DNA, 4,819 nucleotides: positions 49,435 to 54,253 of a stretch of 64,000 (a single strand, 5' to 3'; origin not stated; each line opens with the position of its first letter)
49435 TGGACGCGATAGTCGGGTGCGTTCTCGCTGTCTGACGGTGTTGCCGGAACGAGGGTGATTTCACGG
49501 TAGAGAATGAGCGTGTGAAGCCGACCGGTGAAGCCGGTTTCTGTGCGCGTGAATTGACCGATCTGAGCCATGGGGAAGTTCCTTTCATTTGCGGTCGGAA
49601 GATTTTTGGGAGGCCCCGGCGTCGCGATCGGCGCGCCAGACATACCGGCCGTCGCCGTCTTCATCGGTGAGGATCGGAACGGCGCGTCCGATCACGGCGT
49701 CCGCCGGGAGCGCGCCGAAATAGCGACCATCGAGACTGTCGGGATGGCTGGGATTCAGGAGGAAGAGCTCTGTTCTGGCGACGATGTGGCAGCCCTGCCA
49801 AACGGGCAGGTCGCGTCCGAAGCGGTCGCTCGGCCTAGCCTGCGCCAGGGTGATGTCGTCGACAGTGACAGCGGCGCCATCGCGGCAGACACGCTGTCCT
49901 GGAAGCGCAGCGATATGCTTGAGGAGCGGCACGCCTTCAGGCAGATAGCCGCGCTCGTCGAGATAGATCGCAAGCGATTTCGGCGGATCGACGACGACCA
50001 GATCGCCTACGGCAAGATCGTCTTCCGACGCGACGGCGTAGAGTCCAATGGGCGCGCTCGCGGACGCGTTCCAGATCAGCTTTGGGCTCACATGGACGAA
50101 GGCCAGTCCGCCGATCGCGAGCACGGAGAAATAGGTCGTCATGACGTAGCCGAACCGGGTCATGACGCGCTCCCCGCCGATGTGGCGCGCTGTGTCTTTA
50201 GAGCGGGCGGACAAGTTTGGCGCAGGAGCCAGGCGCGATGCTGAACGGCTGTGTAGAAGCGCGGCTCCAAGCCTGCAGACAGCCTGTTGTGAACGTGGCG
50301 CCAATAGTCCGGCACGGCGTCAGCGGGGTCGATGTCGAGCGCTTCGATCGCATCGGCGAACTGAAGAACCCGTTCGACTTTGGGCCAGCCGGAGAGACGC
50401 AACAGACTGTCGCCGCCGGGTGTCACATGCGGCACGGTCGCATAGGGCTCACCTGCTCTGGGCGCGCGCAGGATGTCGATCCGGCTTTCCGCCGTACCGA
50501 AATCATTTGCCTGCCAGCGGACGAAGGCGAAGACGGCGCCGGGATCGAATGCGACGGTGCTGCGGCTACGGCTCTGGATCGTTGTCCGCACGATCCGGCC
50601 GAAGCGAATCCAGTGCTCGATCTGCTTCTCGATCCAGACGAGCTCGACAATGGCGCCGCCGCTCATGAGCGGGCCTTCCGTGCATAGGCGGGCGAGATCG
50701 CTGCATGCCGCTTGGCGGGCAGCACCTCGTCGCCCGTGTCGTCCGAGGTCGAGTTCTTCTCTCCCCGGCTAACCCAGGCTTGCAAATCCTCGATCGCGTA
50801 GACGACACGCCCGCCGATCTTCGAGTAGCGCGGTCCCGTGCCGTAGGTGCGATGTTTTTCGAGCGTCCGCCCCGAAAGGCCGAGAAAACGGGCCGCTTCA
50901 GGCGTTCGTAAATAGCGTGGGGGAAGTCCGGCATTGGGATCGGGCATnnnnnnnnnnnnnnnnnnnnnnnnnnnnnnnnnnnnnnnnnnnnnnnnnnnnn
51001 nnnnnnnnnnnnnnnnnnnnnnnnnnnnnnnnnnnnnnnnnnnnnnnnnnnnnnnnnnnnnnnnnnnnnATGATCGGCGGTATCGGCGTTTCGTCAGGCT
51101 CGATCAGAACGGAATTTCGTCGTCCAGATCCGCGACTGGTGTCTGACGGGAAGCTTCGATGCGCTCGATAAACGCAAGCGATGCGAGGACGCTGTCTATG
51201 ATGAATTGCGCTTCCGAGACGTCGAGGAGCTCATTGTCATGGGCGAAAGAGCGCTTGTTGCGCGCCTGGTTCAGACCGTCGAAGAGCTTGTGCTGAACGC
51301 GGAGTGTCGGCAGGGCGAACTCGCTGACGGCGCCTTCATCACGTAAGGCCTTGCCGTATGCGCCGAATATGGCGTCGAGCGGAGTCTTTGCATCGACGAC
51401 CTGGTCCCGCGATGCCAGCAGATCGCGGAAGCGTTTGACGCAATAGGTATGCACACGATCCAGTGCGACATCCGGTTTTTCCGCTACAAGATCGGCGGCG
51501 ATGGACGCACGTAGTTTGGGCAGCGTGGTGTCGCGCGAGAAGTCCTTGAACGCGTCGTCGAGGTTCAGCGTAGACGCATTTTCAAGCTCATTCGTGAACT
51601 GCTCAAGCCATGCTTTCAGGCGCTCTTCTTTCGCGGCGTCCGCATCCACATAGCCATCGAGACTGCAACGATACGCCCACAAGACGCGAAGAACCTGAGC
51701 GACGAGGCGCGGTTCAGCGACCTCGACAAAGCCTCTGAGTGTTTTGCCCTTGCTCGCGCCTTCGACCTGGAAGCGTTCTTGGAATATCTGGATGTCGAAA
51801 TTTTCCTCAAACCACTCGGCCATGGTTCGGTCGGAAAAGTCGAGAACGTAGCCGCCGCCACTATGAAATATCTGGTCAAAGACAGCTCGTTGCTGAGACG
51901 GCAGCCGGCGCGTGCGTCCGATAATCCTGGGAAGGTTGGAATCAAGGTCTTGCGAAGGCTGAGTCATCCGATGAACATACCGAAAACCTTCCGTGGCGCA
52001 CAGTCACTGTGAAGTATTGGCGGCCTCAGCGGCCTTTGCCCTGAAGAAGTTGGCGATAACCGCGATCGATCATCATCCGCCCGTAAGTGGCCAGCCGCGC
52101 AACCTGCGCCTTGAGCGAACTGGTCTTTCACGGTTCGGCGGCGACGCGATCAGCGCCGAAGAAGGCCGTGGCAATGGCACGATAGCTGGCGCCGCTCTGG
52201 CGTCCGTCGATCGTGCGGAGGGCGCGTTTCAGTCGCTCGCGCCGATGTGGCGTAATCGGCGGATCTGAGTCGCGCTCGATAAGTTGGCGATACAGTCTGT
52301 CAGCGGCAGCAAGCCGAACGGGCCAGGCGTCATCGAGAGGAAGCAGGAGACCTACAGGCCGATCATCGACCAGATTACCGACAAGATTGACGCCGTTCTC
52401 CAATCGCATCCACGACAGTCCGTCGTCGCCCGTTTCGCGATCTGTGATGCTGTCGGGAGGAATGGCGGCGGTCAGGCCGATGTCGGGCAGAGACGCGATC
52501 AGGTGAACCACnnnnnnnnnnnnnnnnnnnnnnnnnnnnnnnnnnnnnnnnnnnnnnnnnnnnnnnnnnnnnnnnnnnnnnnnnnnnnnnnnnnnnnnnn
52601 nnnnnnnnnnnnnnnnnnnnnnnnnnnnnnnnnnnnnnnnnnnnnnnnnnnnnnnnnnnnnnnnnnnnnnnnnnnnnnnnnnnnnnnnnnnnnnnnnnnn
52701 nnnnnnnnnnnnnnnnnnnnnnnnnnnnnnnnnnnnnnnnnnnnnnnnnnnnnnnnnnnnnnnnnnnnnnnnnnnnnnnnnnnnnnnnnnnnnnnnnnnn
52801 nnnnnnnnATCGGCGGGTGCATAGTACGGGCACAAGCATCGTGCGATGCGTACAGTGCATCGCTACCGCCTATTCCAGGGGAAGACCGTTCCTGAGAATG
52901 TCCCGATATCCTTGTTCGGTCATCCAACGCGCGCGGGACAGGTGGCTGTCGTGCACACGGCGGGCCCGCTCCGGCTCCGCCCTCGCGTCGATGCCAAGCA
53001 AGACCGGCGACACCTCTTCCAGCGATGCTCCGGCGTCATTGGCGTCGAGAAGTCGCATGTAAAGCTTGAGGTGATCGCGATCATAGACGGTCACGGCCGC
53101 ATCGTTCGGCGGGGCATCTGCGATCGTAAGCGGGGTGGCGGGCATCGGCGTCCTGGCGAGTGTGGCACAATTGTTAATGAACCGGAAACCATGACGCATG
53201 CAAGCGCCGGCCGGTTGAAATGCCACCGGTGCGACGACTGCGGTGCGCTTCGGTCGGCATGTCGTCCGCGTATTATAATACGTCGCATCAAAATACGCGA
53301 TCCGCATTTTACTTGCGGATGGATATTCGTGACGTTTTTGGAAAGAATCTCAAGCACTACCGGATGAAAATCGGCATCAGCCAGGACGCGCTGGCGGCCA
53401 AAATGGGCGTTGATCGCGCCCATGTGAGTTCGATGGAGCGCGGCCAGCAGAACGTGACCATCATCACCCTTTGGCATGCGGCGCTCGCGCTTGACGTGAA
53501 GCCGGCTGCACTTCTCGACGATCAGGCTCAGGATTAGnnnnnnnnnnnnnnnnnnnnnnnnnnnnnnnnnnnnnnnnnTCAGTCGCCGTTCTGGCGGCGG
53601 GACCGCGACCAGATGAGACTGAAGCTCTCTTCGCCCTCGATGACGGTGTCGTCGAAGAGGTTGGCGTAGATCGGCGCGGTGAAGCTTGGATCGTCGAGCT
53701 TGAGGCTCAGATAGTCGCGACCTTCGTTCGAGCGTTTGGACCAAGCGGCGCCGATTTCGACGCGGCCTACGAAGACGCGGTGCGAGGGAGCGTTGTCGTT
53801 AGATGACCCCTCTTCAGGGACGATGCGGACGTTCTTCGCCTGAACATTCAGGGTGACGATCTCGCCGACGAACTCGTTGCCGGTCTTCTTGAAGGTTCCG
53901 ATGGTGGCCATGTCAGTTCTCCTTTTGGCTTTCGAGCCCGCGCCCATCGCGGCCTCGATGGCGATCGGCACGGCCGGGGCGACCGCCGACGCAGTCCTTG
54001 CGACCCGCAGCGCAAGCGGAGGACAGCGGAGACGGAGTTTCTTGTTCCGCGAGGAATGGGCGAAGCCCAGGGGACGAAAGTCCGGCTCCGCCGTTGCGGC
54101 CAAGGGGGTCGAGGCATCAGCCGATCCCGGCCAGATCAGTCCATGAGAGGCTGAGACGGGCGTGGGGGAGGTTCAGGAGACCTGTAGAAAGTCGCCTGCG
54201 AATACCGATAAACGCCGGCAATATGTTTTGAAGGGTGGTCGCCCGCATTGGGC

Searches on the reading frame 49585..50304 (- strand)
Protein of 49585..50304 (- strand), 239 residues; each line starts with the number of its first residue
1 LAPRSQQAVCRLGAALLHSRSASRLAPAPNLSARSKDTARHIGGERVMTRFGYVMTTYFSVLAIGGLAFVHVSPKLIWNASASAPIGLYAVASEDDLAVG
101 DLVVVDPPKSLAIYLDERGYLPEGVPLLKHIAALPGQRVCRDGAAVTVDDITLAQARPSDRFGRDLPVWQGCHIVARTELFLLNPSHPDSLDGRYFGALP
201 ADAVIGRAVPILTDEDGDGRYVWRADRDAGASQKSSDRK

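Call 6: search_protein_families(library=pfam, proteins=[window:49585-50304:-], max_evalue=0.01)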
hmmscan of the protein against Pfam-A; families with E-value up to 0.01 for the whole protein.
window:49585-50304:- (239 aa): 1 family
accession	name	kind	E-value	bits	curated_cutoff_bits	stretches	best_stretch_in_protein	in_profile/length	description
PF10502.14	Peptidase_S26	-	1.1e-25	91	22.9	1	54-209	5-164/168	Signal peptidase, peptidase S26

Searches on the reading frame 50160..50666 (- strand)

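Call 6: search_protein_families(library=pfam, proteins=[window:50160-50666:-], max_evalue=0.01)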
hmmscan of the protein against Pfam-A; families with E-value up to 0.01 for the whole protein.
window:50160-50666:- (168 aa): 2 families
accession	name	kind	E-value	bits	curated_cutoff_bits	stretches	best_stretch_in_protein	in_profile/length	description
PF11000.13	DUF2840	-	1.6e-67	226.3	25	1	6-150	3-147/148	Protein of unknown function (DUF2840)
PF11903.14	ParD_like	-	0.0051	17.2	23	1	12-29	25-42/73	ParD-like antitoxin of type II bacterial toxin-antitoxin system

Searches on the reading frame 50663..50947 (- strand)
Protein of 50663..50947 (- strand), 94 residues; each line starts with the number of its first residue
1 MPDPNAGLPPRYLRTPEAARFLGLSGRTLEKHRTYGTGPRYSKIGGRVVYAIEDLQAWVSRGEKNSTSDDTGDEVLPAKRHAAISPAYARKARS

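Call 6: search_protein_families(library=pfam, proteins=[window:50663-50947:-], max_evalue=0.01)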
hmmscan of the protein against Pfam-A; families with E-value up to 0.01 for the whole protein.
window:50663-50947:- (94 aa): 1 family
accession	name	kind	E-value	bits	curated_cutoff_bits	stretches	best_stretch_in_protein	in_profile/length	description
PF12728.13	HTH_17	-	6.1e-08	33.2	27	1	12-61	1-49/51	Helix-turn-helix domain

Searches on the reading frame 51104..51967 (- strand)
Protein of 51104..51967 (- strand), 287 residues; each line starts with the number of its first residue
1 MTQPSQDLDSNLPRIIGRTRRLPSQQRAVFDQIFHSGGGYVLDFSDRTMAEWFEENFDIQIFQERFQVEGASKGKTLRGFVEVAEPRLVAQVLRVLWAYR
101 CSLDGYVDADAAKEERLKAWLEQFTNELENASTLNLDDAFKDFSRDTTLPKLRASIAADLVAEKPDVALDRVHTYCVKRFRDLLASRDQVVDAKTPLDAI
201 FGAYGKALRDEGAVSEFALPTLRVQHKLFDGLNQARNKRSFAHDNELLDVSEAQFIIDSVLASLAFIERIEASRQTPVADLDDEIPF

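Call 6: search_protein_families(library=pfam, proteins=[window:51104-51967:-], max_evalue=0.01)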
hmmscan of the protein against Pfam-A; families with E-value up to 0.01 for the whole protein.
window:51104-51967:- (287 aa): 1 family
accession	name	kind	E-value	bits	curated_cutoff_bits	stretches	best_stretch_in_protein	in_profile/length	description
PF14355.11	Abi_C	-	9.7e-06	26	24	1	202-267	5-81/83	Abortive infection C-terminus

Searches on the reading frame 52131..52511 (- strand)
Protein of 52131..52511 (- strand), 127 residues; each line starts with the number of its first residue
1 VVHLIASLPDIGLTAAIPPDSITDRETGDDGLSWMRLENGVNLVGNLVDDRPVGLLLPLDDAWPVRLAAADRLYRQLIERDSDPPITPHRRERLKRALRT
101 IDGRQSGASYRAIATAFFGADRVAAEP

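Call 23: find_encoding_contigs(protein=window:52131-52511:-, flank=3000, max_places=10)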
Protein window:52131-52511:- (127 aa): 1 contig read that carries it; 1 place shown.
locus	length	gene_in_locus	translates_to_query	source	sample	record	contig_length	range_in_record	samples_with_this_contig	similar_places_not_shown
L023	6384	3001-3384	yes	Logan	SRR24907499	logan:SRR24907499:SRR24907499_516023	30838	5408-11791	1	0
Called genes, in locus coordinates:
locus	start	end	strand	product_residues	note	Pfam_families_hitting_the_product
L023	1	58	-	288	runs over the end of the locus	PF00126:HTH_1, PF03466:LysR_substrate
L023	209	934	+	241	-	PF03992:ABM (faint)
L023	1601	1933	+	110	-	PF05284:DUF736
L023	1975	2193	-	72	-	PF13560:HTH_31 (weak), PF01381:HTH_3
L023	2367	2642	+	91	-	PF10074:RovC_DNA-bd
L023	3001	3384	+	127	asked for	PF10074:RovC_DNA-bd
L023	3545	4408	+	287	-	PF14355:Abi_C (weak)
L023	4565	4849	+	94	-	PF12728:HTH_17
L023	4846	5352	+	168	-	PF11000:DUF2840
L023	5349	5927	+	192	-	PF10502:Peptidase_S26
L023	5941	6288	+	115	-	PF05284:DUF736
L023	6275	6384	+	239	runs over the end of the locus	PF01464:SLT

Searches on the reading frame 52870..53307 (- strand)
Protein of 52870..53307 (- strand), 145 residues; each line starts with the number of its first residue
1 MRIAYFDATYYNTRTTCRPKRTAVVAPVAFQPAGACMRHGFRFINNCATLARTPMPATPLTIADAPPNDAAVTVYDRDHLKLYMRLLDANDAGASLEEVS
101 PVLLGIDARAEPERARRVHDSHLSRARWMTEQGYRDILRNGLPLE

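Call 6: search_protein_families(library=pfam, proteins=[window:52870-53307:-], max_evalue=0.01)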
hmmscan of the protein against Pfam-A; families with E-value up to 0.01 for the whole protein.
window:52870-53307:- (145 aa): 1 family
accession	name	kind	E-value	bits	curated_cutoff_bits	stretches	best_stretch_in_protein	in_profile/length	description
PF10074.15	RovC_DNA-bd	-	1.4e-08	35.7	26.4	1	65-139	29-107/107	T6SS, Transcription factor, DNA binding domain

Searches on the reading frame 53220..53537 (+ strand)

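Call 6: search_protein_families(library=pfam, proteins=[window:53220-53537:+], max_evalue=0.01)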
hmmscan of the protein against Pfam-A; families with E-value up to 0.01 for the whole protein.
window:53220-53537:+ (105 aa): 4 families
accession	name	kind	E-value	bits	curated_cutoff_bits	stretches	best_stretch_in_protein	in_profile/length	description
PF01381.28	HTH_3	-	2.1e-11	44.1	23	1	44-96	1-53/55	Helix-turn-helix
PF13560.12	HTH_31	-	7.8e-07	29.8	27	1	40-80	2-43/64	Helix-turn-helix domain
PF13443.12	HTH_26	-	0.0011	19.6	22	1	44-103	2-62/63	Cro/C1-type HTH DNA-binding domain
PF13744.12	HTH_37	-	0.0065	16.7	27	1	51-78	30-57/80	Helix-turn-helix domain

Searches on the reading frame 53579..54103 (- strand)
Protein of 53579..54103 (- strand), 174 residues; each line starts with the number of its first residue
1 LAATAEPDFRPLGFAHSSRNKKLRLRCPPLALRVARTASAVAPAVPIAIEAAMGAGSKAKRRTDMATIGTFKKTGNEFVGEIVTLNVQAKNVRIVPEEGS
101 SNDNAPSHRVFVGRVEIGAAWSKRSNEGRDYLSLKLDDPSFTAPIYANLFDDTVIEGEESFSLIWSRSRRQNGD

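Call 6: search_protein_families(library=pfam, proteins=[window:53579-54103:-], max_evalue=0.01)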
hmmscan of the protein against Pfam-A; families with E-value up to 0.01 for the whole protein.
window:53579-54103:- (174 aa): 1 family
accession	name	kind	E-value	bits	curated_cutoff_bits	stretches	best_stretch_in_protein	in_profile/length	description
PF05284.17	DUF736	-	2.4e-34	117.7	22.1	1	67-167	1-98/99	Protein of unknown function (DUF736)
